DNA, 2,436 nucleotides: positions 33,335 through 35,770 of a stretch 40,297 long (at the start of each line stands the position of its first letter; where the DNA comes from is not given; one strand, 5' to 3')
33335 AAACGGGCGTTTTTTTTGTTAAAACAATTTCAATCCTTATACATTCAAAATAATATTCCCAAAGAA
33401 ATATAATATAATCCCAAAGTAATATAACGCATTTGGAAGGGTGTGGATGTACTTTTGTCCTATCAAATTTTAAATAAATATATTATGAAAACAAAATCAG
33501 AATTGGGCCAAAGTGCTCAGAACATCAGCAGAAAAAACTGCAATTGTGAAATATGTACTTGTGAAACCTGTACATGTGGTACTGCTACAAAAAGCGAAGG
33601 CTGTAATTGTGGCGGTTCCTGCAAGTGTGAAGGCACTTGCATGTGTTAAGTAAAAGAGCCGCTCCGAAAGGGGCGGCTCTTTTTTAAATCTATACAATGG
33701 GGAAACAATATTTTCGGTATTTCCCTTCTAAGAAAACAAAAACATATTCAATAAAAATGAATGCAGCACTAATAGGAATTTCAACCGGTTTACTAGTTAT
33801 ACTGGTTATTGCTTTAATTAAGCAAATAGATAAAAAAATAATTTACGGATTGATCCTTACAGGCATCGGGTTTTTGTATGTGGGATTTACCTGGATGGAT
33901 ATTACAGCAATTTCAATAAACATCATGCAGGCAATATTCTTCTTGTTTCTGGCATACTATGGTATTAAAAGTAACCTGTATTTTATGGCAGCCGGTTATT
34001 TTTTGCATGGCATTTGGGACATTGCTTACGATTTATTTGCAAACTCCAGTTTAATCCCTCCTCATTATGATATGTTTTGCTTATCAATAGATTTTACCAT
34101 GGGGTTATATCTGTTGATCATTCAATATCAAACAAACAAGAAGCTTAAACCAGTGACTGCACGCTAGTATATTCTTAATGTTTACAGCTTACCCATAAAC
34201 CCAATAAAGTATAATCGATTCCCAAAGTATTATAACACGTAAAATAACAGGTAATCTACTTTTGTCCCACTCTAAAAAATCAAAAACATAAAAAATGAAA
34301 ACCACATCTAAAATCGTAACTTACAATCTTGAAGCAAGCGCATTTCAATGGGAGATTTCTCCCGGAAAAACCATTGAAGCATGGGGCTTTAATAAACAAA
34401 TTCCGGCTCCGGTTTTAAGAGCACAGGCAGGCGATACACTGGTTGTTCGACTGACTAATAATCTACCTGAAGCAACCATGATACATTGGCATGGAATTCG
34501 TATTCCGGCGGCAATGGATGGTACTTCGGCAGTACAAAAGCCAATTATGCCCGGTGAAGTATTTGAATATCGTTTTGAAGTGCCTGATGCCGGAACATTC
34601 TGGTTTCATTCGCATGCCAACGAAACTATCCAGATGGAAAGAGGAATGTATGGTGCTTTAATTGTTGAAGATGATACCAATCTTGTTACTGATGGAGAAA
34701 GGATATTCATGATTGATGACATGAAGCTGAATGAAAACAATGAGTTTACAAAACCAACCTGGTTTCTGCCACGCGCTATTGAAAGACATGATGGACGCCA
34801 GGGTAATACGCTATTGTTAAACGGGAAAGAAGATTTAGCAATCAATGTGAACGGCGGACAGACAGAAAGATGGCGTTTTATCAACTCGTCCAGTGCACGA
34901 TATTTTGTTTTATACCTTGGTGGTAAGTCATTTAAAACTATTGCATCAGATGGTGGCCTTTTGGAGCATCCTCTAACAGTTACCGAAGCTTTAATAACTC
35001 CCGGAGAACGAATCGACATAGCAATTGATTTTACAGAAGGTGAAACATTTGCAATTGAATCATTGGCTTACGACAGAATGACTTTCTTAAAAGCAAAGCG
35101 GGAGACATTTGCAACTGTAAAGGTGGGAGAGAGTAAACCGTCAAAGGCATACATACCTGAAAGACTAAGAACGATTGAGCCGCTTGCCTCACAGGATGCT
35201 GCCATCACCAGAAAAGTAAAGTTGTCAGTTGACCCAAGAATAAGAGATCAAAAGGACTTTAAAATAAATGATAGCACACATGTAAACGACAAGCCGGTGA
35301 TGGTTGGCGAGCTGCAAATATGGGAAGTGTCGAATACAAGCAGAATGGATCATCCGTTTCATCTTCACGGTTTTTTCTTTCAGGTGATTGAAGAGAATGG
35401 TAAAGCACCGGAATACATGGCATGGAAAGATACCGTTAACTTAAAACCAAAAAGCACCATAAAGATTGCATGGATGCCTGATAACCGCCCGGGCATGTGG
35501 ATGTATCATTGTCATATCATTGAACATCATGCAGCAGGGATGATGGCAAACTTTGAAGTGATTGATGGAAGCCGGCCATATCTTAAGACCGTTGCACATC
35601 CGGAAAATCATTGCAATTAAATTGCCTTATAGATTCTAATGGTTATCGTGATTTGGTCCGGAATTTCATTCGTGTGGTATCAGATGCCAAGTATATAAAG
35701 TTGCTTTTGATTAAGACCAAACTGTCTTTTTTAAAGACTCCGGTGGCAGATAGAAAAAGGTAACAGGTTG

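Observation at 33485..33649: Stand-alone 54-aa peptide with 12 Cys in six CxC pairs: a possible new bacterial (Bacteroidota) metallothionein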

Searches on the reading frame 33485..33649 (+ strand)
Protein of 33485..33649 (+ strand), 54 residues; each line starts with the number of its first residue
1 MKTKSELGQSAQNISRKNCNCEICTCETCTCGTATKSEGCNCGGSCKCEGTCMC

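Call 4: search_protein_families(library=pfam, proteins=[window:33485-33649:+], max_evalue=1)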
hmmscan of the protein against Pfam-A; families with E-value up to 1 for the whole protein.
window:33485-33649:+ (54 aa): 0 families

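Call 7: search_protein_families(library=ncbifam, proteins=[window:33485-33649:+], max_evalue=1)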
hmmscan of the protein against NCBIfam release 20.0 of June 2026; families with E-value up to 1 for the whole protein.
window:33485-33649:+ (54 aa): 0 families

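Call 8: find_homologous_proteins(query=window:33485-33646:+, max_evalue=10)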
Query window:33485-33646:+: no candidate shares three 5-residue words with the query. No homologue found.

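Call 11: find_related_loci(query=window:33485-33646:+, collection=genome_contigs, flank=10000)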
Query window:33485-33646:+ (54 aa) in genome_contigs; peptide patterns used: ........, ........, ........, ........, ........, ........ (x = any residue, [..] = any of these).
169 stretches matched a pattern; 3 encode a relative of the query (tblastn E <= 1e-3); 3 distinct loci.
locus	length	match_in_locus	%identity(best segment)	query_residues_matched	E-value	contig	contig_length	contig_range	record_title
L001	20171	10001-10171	54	1-52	2e-13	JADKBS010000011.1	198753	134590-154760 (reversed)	MAG: Saprospiraceae bacterium isolate OdNE_18-Q3-R46-58_BAT3C.319 tig00005212-10-1969590, whole genome shotgun sequence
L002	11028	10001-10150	54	1-48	8e-11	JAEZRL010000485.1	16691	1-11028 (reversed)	MAG: Bacteroidetes bacterium isolate OH_PBB_138 k127_1767984, whole genome shotgun sequence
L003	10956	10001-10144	52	1-44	4e-8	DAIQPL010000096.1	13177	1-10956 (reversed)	MAG TPA_asm: Flavisolibacter sp. isolate CTOTU21646 NODE_1641_length_13177_cov_5.584362, whole genome shotgun sequence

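Call 12: find_encoding_contigs(protein=window:33485-33646:+, flank=5000)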
Protein window:33485-33646:+ (54 aa): no gene with exactly this product is on record in the collection.

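Call 20: find_related_loci(query=A2, collection=metagenome_contigs, flank=6000)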
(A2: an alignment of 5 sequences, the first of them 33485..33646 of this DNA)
Query A2 (54 aa) in metagenome_contigs; peptide patterns used: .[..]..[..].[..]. (x = any residue, [..] = any of these).
156 stretches matched a pattern; 15 encode a relative of the query (tblastn E <= 1e-3); 15 distinct loci.
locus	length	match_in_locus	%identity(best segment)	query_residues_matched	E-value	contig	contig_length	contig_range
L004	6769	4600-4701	67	19-54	1e-9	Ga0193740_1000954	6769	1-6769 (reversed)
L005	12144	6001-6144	52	1-44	6e-8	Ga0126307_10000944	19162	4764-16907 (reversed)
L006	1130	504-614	54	2-38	5e-8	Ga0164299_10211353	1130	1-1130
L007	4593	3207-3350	52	1-44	6e-8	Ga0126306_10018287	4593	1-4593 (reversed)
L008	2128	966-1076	54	2-38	8e-8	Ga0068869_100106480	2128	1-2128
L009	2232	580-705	50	1-48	6e-7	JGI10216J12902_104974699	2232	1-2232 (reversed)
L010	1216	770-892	51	1-41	9e-7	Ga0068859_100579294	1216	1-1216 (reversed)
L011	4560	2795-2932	48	1-51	1e-6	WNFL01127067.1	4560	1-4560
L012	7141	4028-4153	44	1-48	3e-6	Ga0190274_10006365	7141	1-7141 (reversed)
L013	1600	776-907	44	1-50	9e-6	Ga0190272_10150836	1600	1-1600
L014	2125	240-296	79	18-36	1e-5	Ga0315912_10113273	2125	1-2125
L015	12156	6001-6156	47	1-54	2e-5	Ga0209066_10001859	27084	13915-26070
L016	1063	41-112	58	9-32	3e-5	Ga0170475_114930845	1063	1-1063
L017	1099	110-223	45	1-38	4e-5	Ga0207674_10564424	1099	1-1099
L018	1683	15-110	44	1-32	6e-5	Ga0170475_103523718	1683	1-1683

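Call 21: search_protein_representatives(protein=window:33485-33646:+)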
Query: 54 residues. Proteins with E-value up to 0.001 (for the whole library): 1; up to 1e-10: 0; up to 1e-30: 0. The best 1 are listed.
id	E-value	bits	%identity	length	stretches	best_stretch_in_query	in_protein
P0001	9.4e-04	35.2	57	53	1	12-47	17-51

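Call 36: list_cluster_members(proteins=[P0001, window:33485-33646:+, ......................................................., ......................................, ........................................, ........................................, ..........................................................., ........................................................, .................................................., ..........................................])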
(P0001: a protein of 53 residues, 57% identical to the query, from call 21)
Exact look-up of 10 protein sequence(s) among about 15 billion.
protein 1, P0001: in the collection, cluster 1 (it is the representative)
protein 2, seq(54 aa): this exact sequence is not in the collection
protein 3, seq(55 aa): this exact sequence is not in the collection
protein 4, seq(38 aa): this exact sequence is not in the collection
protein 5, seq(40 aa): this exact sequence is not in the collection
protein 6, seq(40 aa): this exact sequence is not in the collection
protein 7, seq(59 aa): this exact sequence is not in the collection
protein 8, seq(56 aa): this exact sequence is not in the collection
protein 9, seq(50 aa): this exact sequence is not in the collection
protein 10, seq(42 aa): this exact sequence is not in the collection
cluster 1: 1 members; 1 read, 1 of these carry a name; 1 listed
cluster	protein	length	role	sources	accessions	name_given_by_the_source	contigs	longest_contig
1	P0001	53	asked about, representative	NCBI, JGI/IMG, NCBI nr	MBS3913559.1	MAG: hypothetical protein KG003_03615 [Bacteroidetes bacterium] | hypothetical protein [Bacteroidota bacterium]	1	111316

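Call 41: find_encoding_contigs(protein=P0001, flank=8000, max_places=1)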
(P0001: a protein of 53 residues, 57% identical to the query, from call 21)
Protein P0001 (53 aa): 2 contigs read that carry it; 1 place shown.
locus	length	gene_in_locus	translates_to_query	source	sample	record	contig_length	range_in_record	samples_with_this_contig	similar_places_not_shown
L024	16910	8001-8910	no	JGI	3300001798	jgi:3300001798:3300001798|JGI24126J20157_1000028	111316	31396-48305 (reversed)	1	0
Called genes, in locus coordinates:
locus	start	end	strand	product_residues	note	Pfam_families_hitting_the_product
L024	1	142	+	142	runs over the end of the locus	-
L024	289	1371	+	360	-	PF25919:BSH_CusB (faint), PF25917:BSH_RND, PF25973:BSH_CzcB (weak), PF25944:Beta-barrel_RND, PF25967:RND-MFP_C, PF25989:YknX_C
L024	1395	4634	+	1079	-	PF00873:ACR_tran, PF03176:MMPL (weak)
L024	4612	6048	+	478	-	PF02321:OEP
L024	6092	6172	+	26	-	-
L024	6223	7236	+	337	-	PF18962:Por_Secre_tail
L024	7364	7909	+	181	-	PF12833:HTH_18, PF00165:HTH_AraC (weak)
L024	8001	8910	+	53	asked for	-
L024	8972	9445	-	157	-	PF00453:Ribosomal_L20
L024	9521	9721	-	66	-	PF01632:Ribosomal_L35p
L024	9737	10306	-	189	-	PF05198:IF3_N, PF00707:IF3_C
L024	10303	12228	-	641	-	PF02824:TGS, PF07973:tRNA_SAD, PF00587:tRNA-synt_2b, PF03129:HGTP_anticodon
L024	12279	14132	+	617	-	PF13175:AAA_15, PF13304:AAA_21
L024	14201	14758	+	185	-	PF03023:MurJ, PF01554:MatE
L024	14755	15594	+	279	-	PF01554:MatE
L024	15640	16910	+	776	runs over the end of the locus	PF13385:Laminin_G_3 (weak), PF18962:Por_Secre_tail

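Call 61: search_solved_structures(query=A4, max_evalue=10, show_alignments=3)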
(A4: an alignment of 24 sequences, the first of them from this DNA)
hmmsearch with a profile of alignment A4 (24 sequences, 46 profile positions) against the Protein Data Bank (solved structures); distinct sequences matched with E-value up to 10: 0.

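Call 62: find_homologous_proteins(query=A4, max_evalue=0.01)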
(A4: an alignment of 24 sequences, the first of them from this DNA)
Query A4 (24 sequences) (54 aa, profile of the alignment): 18 proteins with E <= 0.01 among 379 candidates.
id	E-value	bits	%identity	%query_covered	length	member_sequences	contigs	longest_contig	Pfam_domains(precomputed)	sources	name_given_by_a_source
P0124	2.3e-9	55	47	83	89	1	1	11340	-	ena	-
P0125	7.9e-7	47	41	59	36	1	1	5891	-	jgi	-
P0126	7.9e-6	43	40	78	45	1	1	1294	-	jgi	-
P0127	1.8e-4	39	46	52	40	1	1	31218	-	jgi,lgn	jgi:hypothetical protein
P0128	4.5e-4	38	47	59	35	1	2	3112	-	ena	-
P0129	1.7e-3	36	50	59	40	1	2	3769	-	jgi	jgi:hypothetical protein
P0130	2.0e-3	36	44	59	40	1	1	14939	-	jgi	-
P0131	2.0e-3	36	33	61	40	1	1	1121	-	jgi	-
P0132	2.5e-3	35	30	93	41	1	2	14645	-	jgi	jgi:hypothetical protein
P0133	2.6e-3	35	34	93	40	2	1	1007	-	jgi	-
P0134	3.1e-3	35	36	61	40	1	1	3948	-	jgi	jgi:hypothetical protein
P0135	3.1e-3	35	50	41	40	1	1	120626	-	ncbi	ncbi:hypothetical protein [Flavobacterium sp.]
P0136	4.1e-3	35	41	59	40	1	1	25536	-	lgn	-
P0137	4.4e-3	35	48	48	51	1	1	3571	-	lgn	-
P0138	5.2e-3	34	33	74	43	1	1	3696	-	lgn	-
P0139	6.5e-3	34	60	37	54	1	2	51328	-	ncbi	-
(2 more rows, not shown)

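Call 64: find_encoding_contigs(protein=P0139, flank=6000, max_places=2)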
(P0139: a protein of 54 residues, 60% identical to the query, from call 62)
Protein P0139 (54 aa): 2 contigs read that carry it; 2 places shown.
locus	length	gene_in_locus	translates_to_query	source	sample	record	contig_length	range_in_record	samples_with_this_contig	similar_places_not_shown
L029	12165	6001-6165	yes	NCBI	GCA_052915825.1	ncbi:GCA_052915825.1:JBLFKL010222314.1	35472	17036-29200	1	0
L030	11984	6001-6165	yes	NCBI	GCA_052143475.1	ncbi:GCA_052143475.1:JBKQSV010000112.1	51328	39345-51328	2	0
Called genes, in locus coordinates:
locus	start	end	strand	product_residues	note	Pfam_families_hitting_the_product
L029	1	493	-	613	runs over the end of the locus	PF00578:AhpC-TSA, PF02630:SCO1-SenC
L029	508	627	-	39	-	-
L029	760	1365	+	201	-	PF00403:HMA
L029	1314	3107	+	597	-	PF00122:E1-E2_ATPase, PF00702:Hydrolase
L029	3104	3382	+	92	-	PF00403:HMA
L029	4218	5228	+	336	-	-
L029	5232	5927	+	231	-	PF17197:DUF5134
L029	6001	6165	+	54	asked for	-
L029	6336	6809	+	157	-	PF13541:ChlI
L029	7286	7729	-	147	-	PF00903:Glyoxalase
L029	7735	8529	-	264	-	PF00392:GntR, PF07729:FCD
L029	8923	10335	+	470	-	PF04909:Amidohydro_2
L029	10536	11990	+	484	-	PF13458:Peripla_BP_6 (faint)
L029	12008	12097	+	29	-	-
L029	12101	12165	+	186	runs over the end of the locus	-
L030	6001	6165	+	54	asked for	-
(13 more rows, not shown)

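Call 65: find_encoding_contigs(protein=P0135, flank=6000, max_places=1)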
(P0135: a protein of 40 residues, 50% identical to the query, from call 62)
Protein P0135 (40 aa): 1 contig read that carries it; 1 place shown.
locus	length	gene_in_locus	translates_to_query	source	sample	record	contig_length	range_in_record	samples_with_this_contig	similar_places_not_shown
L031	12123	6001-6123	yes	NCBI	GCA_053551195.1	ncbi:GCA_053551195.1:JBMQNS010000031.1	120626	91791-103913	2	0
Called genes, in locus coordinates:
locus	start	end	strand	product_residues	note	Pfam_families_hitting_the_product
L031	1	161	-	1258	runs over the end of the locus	PF07495:Y_Y_Y (faint), PF13585:CHU_C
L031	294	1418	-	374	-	PF04978:MST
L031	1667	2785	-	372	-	PF01594:AI-2E_transport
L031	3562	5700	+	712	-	PF00199:Catalase, PF06628:Catalase-rel, PF01965:DJ-1_PfpI, PF18011:Catalase_C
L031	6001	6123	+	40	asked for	-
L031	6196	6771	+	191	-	PF12833:HTH_18, PF00165:HTH_AraC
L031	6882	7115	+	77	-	-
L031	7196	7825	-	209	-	-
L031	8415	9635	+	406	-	PF17293:Arm-DNA-bind_5, PF13102:Phage_int_SAM_5, PF00589:Phage_integrase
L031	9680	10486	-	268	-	PF06114:Peptidase_M78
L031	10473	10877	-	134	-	-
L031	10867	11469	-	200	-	-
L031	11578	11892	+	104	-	PF13031:DUF3892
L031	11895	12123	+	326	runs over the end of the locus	PF18144:SMODS (faint)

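Call 83: search_protein_families(library=pfam, alignment_id=A4, max_evalue=10)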
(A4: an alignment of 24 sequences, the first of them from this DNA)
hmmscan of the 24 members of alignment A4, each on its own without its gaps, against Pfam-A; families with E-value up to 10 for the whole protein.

A. member 1, seq(54 aa): 0 families

B. families by the number of members that match (of 24 scanned): 3 families
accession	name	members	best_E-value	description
PF01439.23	Metallothio_2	2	0.11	Metallothionein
PF12749.12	Metallothio_Euk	2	0.74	Eukaryotic metallothionein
PF02068.22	Metallothio_PEC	1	0.0049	Plant PEC family metallothionein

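Call 85: predict_structure(alignment_id=A5)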
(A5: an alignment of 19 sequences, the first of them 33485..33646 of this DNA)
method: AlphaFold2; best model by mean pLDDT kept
length: 54 residues; sequences in the alignment: 19
mean_pLDDT: 52.8   pTM: 0.26
mean pLDDT of the five models: 52.8, 49.6, 48.9, 45.5, 43.2
residues with pLDDT >= 90: 0; 70-90: 0; 50-70: 35; < 50: 19
segments of 3 or more residues with pLDDT < 50: 7-16, 34-37
pLDDT, mean of each block of 10 residues (from residue 1): 47 49 60 52 57 53
secondary structure, 60 per line:
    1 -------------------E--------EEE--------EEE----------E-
elements in order: E29-31 E40-42

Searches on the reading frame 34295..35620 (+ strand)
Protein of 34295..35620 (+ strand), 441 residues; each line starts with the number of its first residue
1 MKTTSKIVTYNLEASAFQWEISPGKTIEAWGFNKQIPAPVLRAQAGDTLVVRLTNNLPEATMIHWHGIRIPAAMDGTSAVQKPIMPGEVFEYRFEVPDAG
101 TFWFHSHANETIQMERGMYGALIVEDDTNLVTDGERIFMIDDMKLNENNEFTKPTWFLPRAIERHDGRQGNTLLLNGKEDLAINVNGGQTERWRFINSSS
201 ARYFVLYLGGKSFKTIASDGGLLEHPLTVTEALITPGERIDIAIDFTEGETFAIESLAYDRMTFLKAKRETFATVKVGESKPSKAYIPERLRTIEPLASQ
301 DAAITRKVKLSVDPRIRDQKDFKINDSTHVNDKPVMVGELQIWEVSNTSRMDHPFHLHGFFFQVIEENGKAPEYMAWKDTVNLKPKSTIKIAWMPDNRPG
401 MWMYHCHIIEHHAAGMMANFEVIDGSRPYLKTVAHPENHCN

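Call 4: search_protein_families(library=pfam, proteins=[window:34295-35620:+], max_evalue=1)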
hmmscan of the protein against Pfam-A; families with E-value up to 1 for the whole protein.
window:34295-35620:+ (441 aa): 3 families
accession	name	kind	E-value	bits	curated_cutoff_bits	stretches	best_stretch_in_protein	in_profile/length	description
PF07732.21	Cu-oxidase_3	-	2.9e-37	127.8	21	1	18-127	6-117/119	Multicopper oxidase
PF07731.20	Cu-oxidase_2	-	2.9e-34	118.2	20.4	2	329-424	31-135/137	Multicopper oxidase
PF00394.28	Cu-oxidase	-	3.6e-11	43.8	21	1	170-255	36-132/157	Multicopper oxidase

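Call 7: search_protein_families(library=ncbifam, proteins=[window:34295-35620:+], max_evalue=1)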
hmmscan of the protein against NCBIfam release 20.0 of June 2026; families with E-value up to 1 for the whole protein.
window:34295-35620:+ (441 aa): 11 families
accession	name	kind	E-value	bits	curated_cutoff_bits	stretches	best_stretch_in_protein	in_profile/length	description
NF008205.1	PRK10965.1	equivalog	9.9e-64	216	525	2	11-321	49-365/529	multicopper oxidase CueO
TIGR01480.1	copper_res_A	subfamily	2.2e-55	188.3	478.95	3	24-144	61-182/593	copper resistance system multicopper oxidase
NF008135.0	PRK10883.1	equivalog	2.1e-31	109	581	1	17-420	55-465/471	cell division protein FtsP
TIGR03388.1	ascorbase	equivalog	7.9e-31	107.3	614.8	2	25-142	18-141/542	L-ascorbate oxidase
TIGR03389.1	laccase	equivalog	4.8e-28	98.3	558.9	2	31-279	26-285/539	laccase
TIGR03390.1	ascorbOXfungal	equivalog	1.2e-24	86.7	445.35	2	32-247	32-264/538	L-ascorbate oxidase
TIGR02376.1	Cu_nitrite_red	equivalog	3.8e-19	69.2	296.3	1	4-240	24-276/326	copper-containing nitrite reductase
NF045554.1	AmiPhnlOxPhsA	equivalog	1.4e-18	66.8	950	2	36-248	90-325/581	O-aminophenol oxidase PhsA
NF041487.1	copper_ox_MnxG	equivalog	0.062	10.1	3100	1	346-424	439-519/1894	manganese-oxidizing multicopper oxidase MnxG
TIGR03095.1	rusti_cyanin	equivalog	0.2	11.8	146.7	0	90-125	115-148/148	rusticyanin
TIGR00686.1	phnA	hypoth_equivalog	0.2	11.8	80.2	1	120-153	39-73/109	zinc ribbon domain-containing protein YjdM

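Call 57: list_cluster_members(proteins=[P0002, window:34295-35617:+, window:33697-34164:+])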
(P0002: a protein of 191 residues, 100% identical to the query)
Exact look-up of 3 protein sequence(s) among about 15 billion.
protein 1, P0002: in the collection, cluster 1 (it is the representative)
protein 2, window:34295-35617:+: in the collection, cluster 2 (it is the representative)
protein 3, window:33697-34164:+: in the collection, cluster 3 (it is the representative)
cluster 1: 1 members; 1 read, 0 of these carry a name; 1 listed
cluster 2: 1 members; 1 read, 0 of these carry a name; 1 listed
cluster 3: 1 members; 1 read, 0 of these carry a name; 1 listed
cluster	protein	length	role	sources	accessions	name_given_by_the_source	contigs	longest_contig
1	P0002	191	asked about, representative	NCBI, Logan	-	-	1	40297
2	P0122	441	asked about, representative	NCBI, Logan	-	-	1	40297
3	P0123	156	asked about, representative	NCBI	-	-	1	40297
